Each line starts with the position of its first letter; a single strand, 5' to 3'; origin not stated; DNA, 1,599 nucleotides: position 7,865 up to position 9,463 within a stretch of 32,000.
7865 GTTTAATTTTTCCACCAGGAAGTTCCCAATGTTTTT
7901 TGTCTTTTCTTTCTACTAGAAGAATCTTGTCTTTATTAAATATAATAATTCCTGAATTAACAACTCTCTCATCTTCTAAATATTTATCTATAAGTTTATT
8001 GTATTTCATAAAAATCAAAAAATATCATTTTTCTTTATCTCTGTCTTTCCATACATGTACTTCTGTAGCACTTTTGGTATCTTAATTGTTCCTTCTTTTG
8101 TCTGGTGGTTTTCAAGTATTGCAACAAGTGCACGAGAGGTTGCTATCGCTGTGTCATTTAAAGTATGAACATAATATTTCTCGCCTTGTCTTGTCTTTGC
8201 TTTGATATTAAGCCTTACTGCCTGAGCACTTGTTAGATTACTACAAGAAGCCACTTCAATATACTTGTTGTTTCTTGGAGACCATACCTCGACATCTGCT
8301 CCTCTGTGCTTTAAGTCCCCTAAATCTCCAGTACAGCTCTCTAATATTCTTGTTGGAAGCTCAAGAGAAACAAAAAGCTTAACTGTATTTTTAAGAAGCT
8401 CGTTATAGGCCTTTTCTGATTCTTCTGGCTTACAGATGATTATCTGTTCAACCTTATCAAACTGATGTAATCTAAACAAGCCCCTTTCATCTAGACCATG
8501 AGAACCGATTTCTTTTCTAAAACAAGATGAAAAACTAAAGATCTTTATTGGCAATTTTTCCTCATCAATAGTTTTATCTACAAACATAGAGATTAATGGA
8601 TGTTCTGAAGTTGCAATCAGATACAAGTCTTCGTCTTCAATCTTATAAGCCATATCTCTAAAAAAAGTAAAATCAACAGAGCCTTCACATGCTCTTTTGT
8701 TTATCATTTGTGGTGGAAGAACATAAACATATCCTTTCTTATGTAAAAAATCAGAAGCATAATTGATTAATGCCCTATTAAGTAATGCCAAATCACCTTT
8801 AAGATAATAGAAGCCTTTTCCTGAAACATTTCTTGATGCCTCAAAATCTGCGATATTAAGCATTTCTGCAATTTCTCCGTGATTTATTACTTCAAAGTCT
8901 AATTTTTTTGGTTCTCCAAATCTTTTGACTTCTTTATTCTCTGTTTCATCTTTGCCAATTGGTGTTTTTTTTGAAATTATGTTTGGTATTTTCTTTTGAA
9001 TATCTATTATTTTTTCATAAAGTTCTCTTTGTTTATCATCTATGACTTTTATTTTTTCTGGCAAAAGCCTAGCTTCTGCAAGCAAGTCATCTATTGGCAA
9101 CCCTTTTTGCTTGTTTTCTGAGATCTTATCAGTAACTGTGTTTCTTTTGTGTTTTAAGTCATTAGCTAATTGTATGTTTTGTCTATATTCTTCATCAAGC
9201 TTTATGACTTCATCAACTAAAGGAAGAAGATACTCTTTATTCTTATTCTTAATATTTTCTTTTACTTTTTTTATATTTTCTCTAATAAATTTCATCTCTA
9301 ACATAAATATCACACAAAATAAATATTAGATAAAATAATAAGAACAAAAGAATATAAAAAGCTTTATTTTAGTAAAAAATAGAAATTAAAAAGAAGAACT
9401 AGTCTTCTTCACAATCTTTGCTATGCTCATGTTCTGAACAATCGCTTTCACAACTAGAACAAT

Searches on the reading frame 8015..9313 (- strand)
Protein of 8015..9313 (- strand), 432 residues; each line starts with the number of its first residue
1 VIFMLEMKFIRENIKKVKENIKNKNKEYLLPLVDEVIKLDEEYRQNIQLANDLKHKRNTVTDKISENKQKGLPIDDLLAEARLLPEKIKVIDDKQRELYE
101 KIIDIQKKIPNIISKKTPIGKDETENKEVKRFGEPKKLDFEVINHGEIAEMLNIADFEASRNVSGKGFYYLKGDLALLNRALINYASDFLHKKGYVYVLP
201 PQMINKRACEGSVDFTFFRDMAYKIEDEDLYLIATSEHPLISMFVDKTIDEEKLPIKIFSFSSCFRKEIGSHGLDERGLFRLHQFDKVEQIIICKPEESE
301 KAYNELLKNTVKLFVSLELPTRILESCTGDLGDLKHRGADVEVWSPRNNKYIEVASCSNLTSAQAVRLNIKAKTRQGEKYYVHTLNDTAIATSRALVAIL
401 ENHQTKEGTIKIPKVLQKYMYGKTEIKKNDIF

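Call 66: list_cluster_members(proteins=[window:8015-9313:-, window:17993-19315:+, window:30671-31456:-, window:27538-28383:-, window:26624-27535:-, window:28384-28518:-])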
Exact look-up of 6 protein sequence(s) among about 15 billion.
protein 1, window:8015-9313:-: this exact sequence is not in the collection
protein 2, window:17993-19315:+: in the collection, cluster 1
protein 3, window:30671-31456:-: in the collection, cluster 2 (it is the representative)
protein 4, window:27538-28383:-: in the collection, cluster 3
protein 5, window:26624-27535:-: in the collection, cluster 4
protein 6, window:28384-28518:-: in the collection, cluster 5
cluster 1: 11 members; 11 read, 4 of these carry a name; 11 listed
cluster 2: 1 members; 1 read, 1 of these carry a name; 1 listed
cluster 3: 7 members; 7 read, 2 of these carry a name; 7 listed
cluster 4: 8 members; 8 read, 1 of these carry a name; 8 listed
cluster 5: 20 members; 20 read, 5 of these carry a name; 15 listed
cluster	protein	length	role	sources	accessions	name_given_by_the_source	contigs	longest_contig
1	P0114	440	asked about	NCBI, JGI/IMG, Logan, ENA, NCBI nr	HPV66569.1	MAG TPA: phosphomannomutase/phosphoglucomutase [archaeon] | phosphomannomutase | phosphomannomutase/phosphoglucomutase [archaeon]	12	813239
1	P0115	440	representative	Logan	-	-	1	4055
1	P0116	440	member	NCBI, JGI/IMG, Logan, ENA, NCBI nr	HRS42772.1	MAG TPA: phosphomannomutase/phosphoglucomutase [Candidatus Diapherotrites archaeon] | phosphomannomutase/phosphoglucomutase [Candidatus Diapherotrites archaeon]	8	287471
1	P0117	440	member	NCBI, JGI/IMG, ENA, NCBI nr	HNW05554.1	MAG TPA: phosphomannomutase/phosphoglucomutase [archaeon] | phosphomannomutase/phosphoglucomutase [archaeon]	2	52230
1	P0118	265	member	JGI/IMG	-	phosphomannomutase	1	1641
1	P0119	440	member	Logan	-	-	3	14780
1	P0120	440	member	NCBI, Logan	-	-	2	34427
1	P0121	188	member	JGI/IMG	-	-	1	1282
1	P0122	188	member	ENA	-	-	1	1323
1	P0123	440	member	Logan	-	-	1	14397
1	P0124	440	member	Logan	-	-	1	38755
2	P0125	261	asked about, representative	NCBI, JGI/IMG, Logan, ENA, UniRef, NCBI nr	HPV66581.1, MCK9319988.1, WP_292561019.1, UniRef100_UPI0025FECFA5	MAG TPA: hypothetical protein PK655_04005 [archaeon] | hypothetical protein n=1 Tax=Methanoculleus sp. TaxID=90427 RepID=UPI0025FECFA5 | hypothetical protein [Methanoculleus sp.]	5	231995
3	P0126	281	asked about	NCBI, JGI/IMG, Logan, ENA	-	-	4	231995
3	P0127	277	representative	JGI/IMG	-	hypothetical protein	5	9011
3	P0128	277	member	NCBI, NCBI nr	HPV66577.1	MAG TPA: hypothetical protein PK655_03985 [archaeon] | hypothetical protein [archaeon]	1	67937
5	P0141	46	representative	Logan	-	-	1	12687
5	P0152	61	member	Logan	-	-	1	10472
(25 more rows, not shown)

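Call 68: find_encoding_contigs(protein=P0141, flank=8000, max_places=4)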
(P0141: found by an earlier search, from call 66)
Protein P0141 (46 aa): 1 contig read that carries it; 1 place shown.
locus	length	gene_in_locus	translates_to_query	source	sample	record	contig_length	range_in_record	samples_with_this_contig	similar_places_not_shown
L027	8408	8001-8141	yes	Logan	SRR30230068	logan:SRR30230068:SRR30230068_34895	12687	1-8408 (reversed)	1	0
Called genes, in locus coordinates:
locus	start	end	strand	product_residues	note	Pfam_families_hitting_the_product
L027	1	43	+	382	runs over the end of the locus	-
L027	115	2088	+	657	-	PF01555:N6_N4_Mtase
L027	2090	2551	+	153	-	-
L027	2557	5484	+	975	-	PF04851:ResIII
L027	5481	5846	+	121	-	-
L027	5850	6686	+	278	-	-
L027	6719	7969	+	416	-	-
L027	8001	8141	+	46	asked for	-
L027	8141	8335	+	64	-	-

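Call 69: find_encoding_contigs(protein=P0152, flank=8000, max_places=4)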
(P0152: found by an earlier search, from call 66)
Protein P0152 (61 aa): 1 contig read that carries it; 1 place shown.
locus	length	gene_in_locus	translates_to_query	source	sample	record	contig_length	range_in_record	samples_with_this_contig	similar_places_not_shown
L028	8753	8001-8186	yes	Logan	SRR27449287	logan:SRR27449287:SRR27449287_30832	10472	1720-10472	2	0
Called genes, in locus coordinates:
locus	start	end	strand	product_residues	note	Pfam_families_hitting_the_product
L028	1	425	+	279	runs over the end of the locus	-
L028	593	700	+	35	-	-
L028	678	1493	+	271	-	-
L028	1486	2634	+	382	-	-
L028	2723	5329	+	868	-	PF04851:ResIII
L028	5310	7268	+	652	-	PF01555:N6_N4_Mtase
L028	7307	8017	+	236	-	-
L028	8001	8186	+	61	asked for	-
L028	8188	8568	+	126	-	-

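Call 72: search_protein_families(library=pfam, proteins=[L028:8188-8568:+, L027:2090-2551:+], max_evalue=0.1)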
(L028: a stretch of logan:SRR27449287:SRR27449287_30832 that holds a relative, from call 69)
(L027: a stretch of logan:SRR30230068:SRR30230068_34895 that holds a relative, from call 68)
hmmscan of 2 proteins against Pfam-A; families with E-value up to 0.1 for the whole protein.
L028:8188-8568:+ (126 aa): 1 family
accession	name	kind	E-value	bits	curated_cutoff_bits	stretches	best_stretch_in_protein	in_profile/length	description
PF06150.17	ChaB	-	0.021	15.8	27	1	61-85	8-35/60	ChaB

L027:2090-2551:+ (153 aa): 0 families

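Call 90: search_protein_families(library=padloc, proteins=[L027:2090-2551:+, L028:8188-8568:+], max_evalue=0.01)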
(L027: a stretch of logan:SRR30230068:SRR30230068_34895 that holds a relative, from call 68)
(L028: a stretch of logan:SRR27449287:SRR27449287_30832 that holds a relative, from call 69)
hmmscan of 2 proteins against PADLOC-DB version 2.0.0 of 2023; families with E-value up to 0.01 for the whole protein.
L027:2090-2551:+ (153 aa): 0 families

L028:8188-8568:+ (126 aa): 0 families
